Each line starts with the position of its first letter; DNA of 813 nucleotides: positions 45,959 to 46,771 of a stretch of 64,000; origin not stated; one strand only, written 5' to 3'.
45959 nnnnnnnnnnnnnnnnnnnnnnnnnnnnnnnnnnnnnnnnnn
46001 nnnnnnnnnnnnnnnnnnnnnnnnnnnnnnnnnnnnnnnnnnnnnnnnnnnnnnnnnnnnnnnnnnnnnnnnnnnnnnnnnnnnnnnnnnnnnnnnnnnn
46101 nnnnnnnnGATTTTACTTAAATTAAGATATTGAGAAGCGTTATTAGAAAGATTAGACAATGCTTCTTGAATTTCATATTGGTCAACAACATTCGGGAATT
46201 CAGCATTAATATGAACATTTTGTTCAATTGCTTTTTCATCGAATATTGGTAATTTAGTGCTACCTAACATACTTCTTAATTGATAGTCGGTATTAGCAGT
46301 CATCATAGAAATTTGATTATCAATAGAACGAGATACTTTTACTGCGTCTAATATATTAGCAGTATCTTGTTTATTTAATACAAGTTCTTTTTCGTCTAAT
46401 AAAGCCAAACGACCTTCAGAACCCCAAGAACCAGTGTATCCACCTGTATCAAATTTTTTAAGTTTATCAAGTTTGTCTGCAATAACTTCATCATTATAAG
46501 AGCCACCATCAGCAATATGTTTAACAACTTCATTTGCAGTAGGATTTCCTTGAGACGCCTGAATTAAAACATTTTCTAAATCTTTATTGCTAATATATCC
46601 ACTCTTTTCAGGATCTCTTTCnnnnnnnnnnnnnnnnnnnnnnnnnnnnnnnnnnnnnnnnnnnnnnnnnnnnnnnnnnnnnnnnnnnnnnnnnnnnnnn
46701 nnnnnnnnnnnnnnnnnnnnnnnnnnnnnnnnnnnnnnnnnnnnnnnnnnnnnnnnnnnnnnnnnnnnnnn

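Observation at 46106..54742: Exceptionally long tape measure protein (~2878 aa) reconstructed across 52 TAG codons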

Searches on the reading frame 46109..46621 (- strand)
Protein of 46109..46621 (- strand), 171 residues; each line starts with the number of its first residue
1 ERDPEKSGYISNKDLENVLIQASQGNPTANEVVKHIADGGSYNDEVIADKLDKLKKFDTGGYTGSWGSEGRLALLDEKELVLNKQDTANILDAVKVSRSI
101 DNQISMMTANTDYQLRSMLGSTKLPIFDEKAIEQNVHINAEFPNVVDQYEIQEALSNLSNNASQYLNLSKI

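Call 44: search_solved_structures(query=window:46109-46621:-, max_evalue=10, show_alignments=2)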
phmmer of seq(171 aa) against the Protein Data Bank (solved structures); distinct sequences matched with E-value up to 10: 1.
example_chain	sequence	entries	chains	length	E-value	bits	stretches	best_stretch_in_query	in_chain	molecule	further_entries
7v3d_A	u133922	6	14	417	0.85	13.1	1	41-99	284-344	Serine hydroxymethyltransferase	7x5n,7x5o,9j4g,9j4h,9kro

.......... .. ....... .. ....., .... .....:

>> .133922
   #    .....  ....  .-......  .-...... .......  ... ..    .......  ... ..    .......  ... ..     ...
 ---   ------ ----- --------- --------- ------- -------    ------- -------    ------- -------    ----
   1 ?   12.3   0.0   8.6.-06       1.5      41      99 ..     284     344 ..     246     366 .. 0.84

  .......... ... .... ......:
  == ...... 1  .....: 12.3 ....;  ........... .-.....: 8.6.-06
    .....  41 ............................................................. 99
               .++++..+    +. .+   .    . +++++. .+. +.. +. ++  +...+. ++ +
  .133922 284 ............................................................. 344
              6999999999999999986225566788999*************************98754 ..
